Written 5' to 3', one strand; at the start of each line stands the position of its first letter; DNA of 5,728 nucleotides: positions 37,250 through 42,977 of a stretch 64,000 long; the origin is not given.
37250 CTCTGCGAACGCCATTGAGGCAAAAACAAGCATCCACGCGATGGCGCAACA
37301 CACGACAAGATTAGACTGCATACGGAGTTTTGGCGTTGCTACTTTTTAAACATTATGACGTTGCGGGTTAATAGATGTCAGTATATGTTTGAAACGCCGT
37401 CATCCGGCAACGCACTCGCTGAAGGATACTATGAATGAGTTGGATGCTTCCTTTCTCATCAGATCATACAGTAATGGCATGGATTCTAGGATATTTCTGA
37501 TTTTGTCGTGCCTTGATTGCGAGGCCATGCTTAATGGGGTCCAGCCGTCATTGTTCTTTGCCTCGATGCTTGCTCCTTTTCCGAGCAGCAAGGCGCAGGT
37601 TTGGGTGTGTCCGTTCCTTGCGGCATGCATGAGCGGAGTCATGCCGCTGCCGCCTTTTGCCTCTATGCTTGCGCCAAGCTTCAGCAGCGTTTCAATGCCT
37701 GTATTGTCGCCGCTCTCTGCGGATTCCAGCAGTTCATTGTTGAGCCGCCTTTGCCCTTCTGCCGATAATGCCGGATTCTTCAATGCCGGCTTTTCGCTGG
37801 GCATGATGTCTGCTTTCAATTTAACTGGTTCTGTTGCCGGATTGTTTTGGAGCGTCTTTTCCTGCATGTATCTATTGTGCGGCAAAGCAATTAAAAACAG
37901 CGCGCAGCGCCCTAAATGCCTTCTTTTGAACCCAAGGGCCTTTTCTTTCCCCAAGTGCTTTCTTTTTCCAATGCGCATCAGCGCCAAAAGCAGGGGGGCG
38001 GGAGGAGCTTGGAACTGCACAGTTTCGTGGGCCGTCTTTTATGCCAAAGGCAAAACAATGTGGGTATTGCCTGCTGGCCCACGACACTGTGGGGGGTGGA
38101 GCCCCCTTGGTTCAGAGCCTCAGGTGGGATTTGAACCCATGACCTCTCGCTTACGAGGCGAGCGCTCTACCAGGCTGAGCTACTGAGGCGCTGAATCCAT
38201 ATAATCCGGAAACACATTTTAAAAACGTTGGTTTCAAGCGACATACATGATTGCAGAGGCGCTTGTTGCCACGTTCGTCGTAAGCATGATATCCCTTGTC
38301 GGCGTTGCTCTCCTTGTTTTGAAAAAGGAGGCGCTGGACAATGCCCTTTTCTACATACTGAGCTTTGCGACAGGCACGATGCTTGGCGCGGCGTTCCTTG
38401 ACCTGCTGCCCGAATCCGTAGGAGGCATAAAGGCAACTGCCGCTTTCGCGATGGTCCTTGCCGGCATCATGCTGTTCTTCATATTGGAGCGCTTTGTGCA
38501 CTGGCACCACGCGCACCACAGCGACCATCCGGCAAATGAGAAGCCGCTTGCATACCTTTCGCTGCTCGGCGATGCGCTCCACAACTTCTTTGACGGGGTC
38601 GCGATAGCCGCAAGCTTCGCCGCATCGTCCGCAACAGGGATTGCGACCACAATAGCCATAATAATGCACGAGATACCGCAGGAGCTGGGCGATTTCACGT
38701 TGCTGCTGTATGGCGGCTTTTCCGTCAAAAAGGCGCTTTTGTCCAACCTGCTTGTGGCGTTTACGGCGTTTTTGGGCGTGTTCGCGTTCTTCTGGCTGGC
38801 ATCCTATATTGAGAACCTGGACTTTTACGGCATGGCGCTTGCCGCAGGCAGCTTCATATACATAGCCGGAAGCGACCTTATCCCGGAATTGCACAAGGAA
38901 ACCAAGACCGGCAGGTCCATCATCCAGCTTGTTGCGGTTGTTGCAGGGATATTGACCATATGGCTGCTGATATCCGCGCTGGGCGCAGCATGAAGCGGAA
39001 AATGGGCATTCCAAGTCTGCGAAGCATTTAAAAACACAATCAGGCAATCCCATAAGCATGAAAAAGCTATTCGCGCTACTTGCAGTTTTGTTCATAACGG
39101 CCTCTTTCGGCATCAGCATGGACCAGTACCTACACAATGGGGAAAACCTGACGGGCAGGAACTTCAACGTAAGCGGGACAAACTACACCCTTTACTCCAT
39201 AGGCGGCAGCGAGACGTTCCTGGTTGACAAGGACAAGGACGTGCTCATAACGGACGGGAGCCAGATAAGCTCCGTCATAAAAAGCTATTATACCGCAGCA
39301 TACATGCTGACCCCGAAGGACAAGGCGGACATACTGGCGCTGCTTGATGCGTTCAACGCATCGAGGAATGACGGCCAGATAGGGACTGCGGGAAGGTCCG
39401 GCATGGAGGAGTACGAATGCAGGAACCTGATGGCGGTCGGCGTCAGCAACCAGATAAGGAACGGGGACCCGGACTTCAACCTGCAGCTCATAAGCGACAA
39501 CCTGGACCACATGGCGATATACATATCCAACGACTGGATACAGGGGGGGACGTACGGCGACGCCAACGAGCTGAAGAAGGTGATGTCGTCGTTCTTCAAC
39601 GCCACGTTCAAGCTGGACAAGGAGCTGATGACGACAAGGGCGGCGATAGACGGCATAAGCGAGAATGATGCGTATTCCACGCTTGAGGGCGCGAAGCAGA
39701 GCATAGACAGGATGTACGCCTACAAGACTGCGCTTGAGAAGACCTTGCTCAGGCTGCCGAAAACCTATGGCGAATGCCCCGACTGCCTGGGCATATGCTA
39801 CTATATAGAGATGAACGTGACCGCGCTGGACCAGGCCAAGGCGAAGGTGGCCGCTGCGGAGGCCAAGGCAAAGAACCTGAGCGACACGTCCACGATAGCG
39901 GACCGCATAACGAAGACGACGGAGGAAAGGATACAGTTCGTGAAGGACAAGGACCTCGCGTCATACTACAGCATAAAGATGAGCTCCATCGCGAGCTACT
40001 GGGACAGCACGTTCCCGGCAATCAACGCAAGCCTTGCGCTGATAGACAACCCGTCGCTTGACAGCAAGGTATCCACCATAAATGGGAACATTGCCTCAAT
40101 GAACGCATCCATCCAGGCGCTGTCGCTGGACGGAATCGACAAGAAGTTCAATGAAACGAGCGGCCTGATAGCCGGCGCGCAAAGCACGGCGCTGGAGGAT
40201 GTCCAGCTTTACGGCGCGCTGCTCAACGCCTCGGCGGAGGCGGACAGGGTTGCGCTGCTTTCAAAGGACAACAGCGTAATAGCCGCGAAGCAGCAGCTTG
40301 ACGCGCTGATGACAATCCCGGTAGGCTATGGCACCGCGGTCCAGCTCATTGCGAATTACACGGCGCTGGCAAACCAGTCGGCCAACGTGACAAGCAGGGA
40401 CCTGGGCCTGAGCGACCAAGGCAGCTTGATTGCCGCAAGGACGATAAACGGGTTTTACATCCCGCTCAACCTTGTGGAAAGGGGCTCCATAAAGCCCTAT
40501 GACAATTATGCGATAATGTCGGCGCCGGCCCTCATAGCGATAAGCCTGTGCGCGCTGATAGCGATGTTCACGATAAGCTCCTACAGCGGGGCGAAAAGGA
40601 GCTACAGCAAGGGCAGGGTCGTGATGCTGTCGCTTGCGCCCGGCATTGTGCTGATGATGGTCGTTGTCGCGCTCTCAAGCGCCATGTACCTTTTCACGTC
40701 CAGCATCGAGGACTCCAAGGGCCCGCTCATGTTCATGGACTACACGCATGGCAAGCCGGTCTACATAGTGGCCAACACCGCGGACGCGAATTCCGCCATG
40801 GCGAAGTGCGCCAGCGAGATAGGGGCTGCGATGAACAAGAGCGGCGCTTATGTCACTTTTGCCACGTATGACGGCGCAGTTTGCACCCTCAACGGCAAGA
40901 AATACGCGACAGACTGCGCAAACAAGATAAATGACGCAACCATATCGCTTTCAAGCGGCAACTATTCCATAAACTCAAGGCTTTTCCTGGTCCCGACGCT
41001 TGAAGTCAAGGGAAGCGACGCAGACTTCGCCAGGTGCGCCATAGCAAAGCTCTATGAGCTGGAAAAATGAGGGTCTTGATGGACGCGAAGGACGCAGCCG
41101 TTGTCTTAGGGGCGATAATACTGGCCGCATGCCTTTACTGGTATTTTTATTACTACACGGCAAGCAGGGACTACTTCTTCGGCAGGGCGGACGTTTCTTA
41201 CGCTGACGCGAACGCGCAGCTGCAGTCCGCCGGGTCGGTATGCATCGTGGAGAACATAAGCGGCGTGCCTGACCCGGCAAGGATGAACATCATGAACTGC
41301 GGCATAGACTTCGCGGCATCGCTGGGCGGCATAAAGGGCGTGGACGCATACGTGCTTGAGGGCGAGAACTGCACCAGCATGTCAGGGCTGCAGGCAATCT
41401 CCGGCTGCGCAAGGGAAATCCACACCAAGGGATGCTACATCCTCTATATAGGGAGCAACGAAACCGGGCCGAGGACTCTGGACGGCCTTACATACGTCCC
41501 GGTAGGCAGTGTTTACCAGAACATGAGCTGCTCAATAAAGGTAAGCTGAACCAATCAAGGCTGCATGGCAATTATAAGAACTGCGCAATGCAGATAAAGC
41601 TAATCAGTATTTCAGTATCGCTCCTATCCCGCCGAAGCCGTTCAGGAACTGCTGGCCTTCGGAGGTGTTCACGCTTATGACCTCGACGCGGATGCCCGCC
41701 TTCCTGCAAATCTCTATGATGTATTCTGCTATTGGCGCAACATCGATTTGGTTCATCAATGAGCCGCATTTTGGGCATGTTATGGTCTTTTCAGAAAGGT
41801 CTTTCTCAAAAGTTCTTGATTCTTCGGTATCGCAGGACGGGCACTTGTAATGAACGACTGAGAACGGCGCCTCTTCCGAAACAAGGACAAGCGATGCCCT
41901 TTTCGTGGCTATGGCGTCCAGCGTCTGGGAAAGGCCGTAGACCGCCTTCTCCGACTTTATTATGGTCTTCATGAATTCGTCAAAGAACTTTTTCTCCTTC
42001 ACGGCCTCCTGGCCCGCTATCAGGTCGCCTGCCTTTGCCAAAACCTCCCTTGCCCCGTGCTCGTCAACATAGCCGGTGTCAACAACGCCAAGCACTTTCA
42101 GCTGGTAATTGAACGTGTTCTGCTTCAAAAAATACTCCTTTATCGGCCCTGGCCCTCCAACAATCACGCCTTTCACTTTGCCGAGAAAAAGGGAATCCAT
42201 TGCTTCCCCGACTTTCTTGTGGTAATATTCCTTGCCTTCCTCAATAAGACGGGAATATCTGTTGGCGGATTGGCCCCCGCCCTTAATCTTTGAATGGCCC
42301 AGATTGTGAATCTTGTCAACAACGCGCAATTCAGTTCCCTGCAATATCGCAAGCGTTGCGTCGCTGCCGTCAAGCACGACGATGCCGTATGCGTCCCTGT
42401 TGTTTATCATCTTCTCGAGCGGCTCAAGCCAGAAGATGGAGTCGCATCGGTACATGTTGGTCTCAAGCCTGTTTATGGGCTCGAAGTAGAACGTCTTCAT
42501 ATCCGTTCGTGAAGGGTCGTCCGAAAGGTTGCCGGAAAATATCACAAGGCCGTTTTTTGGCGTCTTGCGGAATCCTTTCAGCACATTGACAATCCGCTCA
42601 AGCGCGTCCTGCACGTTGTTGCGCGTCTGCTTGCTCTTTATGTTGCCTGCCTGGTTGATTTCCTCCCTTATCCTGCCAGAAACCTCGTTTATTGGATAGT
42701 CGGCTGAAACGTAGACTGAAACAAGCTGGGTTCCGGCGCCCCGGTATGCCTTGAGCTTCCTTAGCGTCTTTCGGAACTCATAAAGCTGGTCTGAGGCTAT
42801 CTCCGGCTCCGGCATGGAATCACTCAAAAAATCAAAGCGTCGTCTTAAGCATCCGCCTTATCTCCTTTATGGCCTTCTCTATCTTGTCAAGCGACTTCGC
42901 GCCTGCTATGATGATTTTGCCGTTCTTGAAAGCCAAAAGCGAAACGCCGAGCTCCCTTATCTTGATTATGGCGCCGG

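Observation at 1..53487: Dispersed family of at least 8 ankyrin-repeat genes with conserved Lys-rich N-leader and a Cys-containing C-terminal tail (ETAAF ... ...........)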

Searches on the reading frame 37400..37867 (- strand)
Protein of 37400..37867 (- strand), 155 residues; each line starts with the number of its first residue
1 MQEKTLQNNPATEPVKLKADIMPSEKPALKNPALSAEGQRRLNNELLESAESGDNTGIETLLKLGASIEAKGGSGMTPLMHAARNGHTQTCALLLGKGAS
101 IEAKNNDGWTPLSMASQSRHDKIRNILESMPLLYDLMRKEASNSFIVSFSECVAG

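Call 11: search_protein_families(library=pfam, proteins=[window:37400-37867:-], max_evalue=0.01)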
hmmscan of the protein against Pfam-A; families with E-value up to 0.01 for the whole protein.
window:37400-37867:- (155 aa): 6 families
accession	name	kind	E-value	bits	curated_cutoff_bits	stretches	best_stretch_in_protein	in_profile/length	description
PF12796.13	Ank_2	-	6e-14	52.8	27.3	1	48-127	3-79/90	Ankyrin repeats (3 copies)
PF00023.36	Ank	-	2.1e-12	47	21.1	1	75-106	2-33/33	Ankyrin repeat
PF13637.12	Ank_4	-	5.8e-12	46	22.7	2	51-95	6-50/50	Ankyrin repeats (many copies)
PF13606.12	Ank_3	-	1.3e-09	37.8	22.3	1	75-102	2-29/30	Ankyrin repeat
PF13857.12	Ank_5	-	4.2e-08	33.8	27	1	61-115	1-56/56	Ankyrin repeats (many copies)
PF24521.3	Ank_KRIT1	-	2.9e-05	24.3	80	1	43-99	19-70/149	KRIT1 ankyrin-repeats domain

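Call 52: predict_structure(alignment_id=A5)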
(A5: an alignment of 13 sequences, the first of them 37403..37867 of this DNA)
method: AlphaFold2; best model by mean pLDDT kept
length: 155 residues; sequences in the alignment: 13
mean_pLDDT: 78.8   pTM: 0.68
mean pLDDT of the five models: 78.8, 77.9, 76.9, 76.8, 76.6
residues with pLDDT >= 90: 93; 70-90: 10; 50-70: 20; < 50: 32
segments of 3 or more residues with pLDDT < 50: 1-30
pLDDT, mean of each block of 10 residues (from residue 1): 40 39 40 83 98 98 97 97 97 95 97 96 91 70 54 56
secondary structure, 60 per line:
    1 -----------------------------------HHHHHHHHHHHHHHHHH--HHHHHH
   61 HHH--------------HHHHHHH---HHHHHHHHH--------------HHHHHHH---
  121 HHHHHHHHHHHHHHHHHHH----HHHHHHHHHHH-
elements in order: H36-52 H55-63 H78-84 H88-96 H111-117 H121-139 H144-154

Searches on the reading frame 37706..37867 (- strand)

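Call 70: search_protein_families(library=pfam, proteins=[window:37706-37867:-], max_evalue=10)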
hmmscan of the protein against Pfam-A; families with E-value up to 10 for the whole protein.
seq(54 aa): 1 family
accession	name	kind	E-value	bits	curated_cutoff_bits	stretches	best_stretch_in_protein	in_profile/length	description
PF12526.13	DUF3729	-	0.11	14.5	25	1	6-42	75-110/115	Protein of unknown function (DUF3729)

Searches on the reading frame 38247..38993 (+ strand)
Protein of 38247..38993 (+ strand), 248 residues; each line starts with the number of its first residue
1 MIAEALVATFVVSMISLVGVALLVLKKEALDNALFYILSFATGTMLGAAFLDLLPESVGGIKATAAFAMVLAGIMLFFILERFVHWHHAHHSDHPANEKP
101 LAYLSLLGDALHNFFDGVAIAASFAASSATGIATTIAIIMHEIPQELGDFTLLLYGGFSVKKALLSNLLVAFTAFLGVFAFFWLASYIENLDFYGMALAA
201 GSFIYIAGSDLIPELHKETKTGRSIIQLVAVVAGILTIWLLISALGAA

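Call 15: search_protein_families(library=pfam, proteins=[window:38247-38993:+], max_evalue=0.001)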
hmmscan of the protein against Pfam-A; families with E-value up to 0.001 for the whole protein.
window:38247-38993:+ (248 aa): 1 family
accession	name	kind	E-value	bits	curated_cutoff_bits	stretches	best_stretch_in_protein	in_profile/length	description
PF02535.28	Zip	-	1.4e-44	153.1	35.1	2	89-241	165-322/323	ZIP Zinc transporter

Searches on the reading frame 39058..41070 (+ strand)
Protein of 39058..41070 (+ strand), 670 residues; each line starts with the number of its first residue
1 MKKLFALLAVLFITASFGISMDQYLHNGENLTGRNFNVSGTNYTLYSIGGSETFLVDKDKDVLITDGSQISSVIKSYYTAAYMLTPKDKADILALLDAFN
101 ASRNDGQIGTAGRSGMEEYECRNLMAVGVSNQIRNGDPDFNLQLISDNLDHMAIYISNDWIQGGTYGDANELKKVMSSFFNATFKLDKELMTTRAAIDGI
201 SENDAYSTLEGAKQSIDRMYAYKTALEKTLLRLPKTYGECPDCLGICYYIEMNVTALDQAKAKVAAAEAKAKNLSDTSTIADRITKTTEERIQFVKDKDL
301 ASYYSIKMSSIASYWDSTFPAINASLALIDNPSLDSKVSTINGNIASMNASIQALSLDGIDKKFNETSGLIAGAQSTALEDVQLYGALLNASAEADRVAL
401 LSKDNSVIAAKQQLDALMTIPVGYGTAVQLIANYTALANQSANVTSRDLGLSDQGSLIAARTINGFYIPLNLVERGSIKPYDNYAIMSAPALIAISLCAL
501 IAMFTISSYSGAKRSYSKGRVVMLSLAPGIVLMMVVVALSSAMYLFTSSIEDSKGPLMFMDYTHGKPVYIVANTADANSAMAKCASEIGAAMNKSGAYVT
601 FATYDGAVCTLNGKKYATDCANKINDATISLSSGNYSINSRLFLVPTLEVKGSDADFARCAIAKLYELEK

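Call 15: search_protein_families(library=pfam, proteins=[window:39058-41070:+], max_evalue=0.001)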
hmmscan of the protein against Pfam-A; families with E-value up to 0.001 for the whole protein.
window:39058-41070:+ (670 aa): 1 family
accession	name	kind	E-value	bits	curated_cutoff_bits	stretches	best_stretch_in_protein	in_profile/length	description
PF16927.11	HisKA_7TM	-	0.00079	19.8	28.6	0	483-571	53-138/224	N-terminal 7TM region of histidine kinase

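Call 56: search_protein_families(library=ncbifam, proteins=[window:39058-41070:+], max_evalue=0.001)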
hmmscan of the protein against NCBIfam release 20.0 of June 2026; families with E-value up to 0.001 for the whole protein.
window:39058-41070:+ (670 aa): 0 families

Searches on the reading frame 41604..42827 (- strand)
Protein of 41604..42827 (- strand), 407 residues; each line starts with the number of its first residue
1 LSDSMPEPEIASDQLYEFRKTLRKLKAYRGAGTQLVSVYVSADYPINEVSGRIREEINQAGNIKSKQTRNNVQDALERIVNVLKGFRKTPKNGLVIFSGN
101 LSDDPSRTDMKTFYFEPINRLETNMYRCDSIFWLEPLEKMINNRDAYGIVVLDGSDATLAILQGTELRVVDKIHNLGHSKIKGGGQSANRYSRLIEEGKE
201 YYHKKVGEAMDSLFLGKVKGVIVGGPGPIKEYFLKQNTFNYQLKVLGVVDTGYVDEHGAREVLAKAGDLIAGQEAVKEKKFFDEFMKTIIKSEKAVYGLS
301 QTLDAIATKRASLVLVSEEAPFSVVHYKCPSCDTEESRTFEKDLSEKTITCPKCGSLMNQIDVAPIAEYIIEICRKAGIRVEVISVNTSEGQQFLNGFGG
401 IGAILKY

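Call 15: search_protein_families(library=pfam, proteins=[window:41604-42827:-], max_evalue=0.001)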
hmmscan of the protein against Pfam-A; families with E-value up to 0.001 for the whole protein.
window:41604-42827:- (407 aa): 6 families
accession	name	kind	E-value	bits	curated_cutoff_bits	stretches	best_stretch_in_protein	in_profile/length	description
PF03464.20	eRF1_2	-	1.5e-26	93.7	27.1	1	147-270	2-131/133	eRF1 domain 2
PF03465.20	eRF1_3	-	2.9e-18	66.7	25.8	1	276-407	2-104/106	eRF1 domain 3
PF03463.20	eRF1_1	-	1e-13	51.8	23.8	1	20-141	2-123/123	eRF1 domain 1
PF18854.6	baeRF_family10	-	1.7e-11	45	27.1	1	133-266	2-138/143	Bacterial archaeo-eukaryotic release factor family 10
PF18859.6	acVLRF1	-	2.2e-05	25.1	27.1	1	150-238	5-94/130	Actinobacteria/chloroflexi VLRF1 release factor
PF08271.17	Zn_Ribbon_TF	-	0.00058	19.8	29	0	327-362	1-35/43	TFIIB zinc-binding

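Call 40: find_homologous_proteins(query=window:41604-42824:-, max_evalue=1e-30)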
Query window:41604-42824:- (406 aa): 2769 proteins with E <= 1e-30 among 8000 candidates; the best 120 are listed.
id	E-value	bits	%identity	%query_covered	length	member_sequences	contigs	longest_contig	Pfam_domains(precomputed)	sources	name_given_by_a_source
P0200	3.3e-266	900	100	99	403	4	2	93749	PF03465.21,PF03464.21,PF18854.7,PF18859.7,PF03463.21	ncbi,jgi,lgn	jgi:peptide chain release factor subunit 1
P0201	1.1e-236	803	87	99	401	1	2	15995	PF03465.21,PF03464.21,PF18854.7,PF03463.21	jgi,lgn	jgi:peptide chain release factor subunit 1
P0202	3.3e-236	802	88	99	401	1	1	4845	PF03465.21,PF03464.21,PF18854.7,PF03463.21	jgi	jgi:peptide chain release factor subunit 1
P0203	3.0e-235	798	86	99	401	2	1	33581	PF03465.21,PF03464.21,PF18854.7,PF03463.21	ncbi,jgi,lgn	jgi:peptide chain release factor subunit 1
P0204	5.9e-210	715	76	99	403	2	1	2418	PF03465.21,PF03464.21,PF18854.7,PF18859.7,PF03463.21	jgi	jgi:peptide chain release factor subunit 1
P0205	3.3e-190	650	69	99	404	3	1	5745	PF03465.21,PF03464.21,PF18854.7,PF18859.7,PF03463.21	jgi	jgi:peptide chain release factor subunit 1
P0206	1.2e-151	523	59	98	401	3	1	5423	PF03465.21,PF01248.32,PF03464.21,PF18854.7,PF18859.7,PF03463.21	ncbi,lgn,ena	-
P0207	1.4e-150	520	58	99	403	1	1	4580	PF03465.21,PF03464.21,PF18854.7,PF18859.7,PF03463.21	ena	-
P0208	3.4e-149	515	58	98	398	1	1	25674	PF03465.21,PF03464.21,PF18854.7,PF18859.7,PF03463.21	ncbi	-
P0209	1.5e-148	513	57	98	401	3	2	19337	PF03465.21,PF03464.21,PF18854.7,PF18859.7,PF03463.21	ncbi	ncbi:MAG: peptide chain release factor aRF-1 [Candidatus Micrarchaeia archaeon]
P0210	5.6e-148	511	59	94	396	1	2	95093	PF03465.21,PF03464.21,PF18854.7,PF18859.7,PF03463.21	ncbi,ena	-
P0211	1.4e-147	510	56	98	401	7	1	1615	PF03465.21,PF03464.21,PF18854.7,PF18859.7,PF03463.21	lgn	-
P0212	2.3e-147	509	56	98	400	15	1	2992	PF03465.21,PF03464.21,PF18854.7,PF18859.7,PF03463.21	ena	-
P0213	4.4e-147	508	56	99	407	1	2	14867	PF03465.21,PF03464.21,PF18854.7,PF18859.7,PF03463.21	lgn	-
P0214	1.4e-146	507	58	98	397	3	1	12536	PF03465.21,PF01248.32,PF03464.21,PF18854.7,PF18859.7,PF03463.21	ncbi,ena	-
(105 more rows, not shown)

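Call 57: find_encoding_contigs(protein=P0203, flank=10000, max_places=2)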
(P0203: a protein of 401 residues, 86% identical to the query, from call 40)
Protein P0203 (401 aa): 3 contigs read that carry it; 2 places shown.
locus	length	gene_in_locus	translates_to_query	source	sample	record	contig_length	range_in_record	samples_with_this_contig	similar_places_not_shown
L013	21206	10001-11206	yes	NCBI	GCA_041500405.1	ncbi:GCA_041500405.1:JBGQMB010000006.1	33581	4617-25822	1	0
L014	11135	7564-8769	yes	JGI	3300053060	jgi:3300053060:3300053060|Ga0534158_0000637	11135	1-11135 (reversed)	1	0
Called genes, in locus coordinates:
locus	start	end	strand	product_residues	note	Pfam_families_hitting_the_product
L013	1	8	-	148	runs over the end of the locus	PF12796:Ank_2, PF13606:Ank_3 (faint), PF00023:Ank (weak), PF13637:Ank_4 (weak)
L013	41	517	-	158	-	PF00383:dCMP_cyt_deam_1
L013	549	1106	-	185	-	PF12796:Ank_2, PF13606:Ank_3 (faint), PF13637:Ank_4 (weak), PF12796:Ank_2, PF13857:Ank_5 (weak), PF00023:Ank (weak), PF13637:Ank_4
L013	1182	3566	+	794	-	PF03104:DNA_pol_B_exo1, PF10108:DNA_pol_B_exo2, PF00136:DNA_pol_B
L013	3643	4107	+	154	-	-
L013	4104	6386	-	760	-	PF02463:SMC_N, PF13175:AAA_15, PF13304:AAA_21 (faint), PF13476:AAA_23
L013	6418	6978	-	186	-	PF12796:Ank_2, PF24521:Ank_KRIT1 (faint), PF12796:Ank_2, PF13637:Ank_4 (weak), PF00023:Ank (weak), PF13637:Ank_4 (weak), PF00023:Ank (weak), PF12796:Ank_2, +2 more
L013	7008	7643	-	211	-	PF12796:Ank_2, PF13857:Ank_5 (faint), PF13637:Ank_4, PF00023:Ank, PF13606:Ank_3 (weak), PF13637:Ank_4, PF12796:Ank_2, PF00023:Ank (weak)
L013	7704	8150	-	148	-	PF12796:Ank_2, PF00023:Ank (faint)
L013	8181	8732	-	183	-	PF04919:DUF655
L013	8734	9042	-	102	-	-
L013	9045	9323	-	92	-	PF01157:Ribosomal_L21e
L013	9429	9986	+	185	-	PF00352:TBP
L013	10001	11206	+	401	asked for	PF03463:eRF1_1, PF18854:baeRF_family10, PF03464:eRF1_2, PF03465:eRF1_3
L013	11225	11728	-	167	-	-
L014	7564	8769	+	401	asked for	PF03463:eRF1_1, PF18854:baeRF_family10, PF03464:eRF1_2, PF03465:eRF1_3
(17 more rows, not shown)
